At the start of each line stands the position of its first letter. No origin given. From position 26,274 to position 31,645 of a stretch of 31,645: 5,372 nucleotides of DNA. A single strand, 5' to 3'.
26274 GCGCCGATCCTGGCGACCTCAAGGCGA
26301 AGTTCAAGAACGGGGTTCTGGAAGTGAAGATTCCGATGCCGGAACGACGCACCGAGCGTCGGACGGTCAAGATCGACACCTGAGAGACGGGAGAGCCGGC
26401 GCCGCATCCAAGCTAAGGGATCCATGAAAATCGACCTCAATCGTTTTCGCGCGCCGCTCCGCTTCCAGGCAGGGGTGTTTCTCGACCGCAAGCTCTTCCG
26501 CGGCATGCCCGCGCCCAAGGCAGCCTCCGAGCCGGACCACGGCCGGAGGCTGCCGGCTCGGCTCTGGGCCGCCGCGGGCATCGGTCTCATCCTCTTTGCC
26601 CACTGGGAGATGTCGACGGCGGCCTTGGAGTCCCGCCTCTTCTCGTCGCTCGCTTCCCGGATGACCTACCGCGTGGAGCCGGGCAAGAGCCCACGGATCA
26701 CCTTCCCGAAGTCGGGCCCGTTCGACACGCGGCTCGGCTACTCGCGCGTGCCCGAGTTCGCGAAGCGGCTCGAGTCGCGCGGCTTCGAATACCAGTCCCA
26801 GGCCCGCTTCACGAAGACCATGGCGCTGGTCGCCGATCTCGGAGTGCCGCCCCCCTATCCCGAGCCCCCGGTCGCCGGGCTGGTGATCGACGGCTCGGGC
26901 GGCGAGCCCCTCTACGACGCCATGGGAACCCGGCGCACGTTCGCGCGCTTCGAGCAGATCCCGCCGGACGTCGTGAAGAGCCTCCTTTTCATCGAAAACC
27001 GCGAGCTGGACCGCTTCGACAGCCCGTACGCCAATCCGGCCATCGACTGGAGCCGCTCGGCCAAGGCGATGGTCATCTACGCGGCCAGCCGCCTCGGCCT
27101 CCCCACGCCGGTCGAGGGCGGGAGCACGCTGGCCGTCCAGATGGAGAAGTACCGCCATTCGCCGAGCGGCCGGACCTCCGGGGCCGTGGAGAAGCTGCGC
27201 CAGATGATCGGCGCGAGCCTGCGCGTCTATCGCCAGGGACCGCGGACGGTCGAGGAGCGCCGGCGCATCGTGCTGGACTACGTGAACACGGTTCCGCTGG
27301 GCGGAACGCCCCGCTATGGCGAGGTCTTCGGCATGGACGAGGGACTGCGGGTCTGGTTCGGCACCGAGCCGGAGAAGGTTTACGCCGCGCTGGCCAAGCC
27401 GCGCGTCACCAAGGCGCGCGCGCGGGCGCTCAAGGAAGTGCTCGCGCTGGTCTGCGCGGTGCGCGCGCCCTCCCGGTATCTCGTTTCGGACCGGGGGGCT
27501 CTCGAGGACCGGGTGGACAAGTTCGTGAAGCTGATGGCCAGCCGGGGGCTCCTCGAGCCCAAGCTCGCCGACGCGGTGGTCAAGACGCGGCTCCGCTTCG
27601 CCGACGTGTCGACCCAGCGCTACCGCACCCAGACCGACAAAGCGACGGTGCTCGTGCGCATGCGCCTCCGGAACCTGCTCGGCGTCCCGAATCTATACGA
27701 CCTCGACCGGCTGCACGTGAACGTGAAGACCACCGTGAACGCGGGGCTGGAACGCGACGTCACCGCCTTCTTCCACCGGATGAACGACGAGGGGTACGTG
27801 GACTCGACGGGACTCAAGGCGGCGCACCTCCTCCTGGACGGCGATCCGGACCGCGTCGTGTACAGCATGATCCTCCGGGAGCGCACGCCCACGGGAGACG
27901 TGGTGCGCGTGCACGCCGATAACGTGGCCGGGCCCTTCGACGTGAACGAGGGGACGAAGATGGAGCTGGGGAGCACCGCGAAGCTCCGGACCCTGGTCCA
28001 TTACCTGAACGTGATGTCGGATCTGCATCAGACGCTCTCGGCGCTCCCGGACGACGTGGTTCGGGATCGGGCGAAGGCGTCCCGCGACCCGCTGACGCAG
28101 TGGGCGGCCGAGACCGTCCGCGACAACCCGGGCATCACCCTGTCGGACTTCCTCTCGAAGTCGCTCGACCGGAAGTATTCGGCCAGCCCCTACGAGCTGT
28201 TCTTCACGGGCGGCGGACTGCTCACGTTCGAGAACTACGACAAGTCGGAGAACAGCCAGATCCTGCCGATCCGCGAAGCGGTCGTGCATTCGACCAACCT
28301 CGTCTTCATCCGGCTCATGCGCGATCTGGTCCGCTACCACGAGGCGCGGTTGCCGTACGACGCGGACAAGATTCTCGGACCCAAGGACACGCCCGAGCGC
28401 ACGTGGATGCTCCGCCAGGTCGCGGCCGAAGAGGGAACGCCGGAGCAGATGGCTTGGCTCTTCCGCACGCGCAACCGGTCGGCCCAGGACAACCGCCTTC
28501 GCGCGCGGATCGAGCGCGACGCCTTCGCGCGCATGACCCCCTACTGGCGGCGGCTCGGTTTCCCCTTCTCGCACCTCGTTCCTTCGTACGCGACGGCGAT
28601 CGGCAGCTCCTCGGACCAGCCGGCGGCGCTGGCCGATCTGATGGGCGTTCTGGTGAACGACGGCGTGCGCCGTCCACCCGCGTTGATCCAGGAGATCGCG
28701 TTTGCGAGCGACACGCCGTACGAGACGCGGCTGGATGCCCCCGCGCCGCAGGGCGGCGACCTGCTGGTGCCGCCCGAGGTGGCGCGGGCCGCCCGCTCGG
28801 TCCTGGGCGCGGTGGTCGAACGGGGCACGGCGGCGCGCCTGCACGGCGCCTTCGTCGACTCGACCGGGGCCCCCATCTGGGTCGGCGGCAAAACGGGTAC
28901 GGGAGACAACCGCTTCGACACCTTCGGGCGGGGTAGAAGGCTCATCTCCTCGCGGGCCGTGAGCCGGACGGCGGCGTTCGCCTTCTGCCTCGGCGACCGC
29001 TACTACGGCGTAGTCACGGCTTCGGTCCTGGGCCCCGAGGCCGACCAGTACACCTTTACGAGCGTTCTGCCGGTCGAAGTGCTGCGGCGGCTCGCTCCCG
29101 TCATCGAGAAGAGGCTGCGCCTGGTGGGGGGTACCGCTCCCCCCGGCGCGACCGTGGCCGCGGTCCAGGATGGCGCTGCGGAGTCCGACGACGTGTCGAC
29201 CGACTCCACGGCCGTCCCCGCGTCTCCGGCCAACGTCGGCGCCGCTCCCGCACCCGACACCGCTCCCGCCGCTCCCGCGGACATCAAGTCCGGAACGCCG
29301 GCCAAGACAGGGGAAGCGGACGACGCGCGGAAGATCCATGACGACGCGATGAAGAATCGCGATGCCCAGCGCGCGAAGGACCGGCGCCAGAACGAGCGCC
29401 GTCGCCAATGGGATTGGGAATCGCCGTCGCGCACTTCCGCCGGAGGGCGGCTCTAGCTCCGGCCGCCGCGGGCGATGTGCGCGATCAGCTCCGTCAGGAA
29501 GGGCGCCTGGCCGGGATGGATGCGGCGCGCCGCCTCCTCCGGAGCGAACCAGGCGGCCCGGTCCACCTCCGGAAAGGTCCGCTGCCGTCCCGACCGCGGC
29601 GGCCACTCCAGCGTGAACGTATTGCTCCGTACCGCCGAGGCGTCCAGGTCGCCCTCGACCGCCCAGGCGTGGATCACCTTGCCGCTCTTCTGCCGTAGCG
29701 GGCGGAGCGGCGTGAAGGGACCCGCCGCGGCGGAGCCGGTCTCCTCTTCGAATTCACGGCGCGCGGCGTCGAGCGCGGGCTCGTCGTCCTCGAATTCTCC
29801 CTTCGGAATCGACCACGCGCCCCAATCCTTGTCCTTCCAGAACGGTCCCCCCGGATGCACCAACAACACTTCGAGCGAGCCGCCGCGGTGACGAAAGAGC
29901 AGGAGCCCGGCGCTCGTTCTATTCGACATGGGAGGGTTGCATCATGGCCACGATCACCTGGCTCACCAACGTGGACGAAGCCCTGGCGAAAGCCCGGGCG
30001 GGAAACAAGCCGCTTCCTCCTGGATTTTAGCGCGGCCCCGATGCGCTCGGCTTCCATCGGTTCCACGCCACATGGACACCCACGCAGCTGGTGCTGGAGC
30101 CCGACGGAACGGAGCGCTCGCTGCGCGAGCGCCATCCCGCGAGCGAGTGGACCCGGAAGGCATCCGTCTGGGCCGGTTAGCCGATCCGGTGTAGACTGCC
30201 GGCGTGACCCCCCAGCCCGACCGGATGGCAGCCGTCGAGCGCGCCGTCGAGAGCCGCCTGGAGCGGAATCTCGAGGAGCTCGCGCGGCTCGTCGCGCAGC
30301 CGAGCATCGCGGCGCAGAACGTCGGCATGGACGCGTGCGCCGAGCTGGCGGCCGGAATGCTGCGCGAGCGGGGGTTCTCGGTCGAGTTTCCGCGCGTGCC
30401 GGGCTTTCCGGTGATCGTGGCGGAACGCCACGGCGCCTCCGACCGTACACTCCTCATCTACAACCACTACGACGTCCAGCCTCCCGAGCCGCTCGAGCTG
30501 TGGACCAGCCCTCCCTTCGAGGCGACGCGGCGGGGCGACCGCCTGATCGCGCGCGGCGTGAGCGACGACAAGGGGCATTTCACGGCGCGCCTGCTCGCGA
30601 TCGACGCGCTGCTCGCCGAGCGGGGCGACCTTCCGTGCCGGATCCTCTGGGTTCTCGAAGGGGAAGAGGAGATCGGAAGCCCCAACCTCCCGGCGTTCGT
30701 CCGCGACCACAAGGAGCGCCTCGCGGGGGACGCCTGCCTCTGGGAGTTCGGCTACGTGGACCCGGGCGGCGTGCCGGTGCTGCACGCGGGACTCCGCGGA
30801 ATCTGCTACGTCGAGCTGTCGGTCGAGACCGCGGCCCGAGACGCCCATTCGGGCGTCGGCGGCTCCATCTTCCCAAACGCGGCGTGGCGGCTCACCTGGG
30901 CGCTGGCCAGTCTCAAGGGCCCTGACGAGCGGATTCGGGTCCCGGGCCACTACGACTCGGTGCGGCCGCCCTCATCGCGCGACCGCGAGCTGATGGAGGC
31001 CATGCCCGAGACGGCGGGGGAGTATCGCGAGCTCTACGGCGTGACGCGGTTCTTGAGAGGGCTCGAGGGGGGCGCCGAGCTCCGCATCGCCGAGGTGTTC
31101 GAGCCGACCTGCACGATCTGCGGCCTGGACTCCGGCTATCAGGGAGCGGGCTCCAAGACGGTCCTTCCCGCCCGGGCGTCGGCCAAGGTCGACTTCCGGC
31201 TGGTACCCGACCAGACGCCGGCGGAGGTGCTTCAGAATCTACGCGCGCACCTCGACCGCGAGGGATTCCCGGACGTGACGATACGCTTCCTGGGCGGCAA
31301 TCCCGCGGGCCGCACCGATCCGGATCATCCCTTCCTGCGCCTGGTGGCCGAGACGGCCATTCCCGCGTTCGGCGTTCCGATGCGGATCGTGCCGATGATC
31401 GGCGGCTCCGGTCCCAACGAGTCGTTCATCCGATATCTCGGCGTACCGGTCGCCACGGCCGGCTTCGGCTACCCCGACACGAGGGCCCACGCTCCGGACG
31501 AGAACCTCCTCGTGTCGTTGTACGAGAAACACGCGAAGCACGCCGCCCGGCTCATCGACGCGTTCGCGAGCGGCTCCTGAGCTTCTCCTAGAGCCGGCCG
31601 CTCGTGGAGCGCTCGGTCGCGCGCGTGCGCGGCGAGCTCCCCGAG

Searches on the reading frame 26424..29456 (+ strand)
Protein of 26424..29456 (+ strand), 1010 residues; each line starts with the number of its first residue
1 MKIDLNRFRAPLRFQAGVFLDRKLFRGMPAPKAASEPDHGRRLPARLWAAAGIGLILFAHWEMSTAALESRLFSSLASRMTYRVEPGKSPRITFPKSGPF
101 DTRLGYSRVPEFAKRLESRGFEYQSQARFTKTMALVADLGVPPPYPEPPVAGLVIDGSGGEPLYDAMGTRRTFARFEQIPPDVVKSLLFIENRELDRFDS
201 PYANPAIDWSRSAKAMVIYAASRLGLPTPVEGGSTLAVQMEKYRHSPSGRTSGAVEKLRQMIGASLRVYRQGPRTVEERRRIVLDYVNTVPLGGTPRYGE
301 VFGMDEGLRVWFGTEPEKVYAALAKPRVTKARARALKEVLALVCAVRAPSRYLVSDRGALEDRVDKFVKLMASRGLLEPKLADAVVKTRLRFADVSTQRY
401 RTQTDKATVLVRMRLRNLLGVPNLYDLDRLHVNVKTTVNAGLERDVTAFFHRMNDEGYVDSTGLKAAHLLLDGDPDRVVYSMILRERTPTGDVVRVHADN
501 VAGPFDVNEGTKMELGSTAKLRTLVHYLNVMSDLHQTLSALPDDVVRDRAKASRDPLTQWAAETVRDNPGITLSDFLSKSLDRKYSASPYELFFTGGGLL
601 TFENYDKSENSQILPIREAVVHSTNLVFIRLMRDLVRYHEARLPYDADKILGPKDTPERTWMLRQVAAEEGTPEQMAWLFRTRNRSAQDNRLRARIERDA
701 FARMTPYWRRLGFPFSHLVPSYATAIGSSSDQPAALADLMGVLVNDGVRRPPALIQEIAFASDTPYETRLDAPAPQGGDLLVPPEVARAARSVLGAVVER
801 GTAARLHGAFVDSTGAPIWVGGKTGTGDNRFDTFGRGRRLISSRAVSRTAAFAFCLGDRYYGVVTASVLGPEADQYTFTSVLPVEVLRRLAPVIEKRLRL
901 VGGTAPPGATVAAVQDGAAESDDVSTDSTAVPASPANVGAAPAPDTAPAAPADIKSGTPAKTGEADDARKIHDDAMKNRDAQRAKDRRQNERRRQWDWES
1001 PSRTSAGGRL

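Call 30: search_protein_families(library=pfam, proteins=[window:26424-29456:+], max_evalue=0.01)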
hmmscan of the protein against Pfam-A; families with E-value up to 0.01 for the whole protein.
window:26424-29456:+ (1010 aa): 2 families
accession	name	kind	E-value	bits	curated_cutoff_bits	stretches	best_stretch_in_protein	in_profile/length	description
PF00912.28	Transgly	-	4.3e-16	59.3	27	1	168-371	11-177/178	Transglycosylase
PF00905.27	Transpeptidase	-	1.6e-07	31.3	22.1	1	723-827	155-242/299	Penicillin binding protein transpeptidase domain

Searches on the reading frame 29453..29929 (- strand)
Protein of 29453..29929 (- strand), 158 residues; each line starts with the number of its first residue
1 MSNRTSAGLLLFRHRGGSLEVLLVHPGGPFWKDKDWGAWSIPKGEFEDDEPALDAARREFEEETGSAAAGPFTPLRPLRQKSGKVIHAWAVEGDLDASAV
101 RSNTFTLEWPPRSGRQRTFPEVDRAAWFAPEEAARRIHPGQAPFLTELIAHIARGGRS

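Call 30: search_protein_families(library=pfam, proteins=[window:29453-29929:-], max_evalue=0.01)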
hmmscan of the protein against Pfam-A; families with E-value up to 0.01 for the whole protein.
window:29453-29929:- (158 aa): 1 family
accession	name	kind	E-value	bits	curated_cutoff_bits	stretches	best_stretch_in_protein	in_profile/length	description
PF00293.34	NUDIX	-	5.9e-15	55.9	21.1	1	4-147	3-133/134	NUDIX domain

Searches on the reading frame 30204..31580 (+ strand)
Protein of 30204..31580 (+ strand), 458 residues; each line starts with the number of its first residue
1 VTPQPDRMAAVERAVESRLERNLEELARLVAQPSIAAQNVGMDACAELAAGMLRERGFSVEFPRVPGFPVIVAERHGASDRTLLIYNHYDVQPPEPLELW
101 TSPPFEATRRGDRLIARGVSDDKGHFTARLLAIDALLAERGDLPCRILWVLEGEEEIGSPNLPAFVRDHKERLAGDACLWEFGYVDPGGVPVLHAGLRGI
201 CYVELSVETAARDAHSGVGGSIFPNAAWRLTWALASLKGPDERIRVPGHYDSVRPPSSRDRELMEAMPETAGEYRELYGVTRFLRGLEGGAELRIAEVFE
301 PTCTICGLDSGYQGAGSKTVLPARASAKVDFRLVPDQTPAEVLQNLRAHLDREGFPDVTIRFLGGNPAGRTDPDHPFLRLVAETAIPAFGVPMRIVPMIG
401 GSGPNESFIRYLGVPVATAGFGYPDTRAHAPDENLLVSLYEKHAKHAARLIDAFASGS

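Call 30: search_protein_families(library=pfam, proteins=[window:30204-31580:+], max_evalue=0.01)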
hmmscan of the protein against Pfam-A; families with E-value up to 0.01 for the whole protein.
window:30204-31580:+ (458 aa): 2 families
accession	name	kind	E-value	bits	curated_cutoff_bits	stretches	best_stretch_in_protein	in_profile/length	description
PF01546.33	Peptidase_M20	-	2.3e-25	90.1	24.6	1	84-452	1-205/206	Peptidase family M20/M25/M40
PF07687.19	M20_dimer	-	3.5e-12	46.6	21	1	196-354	2-103/107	Peptidase dimerisation domain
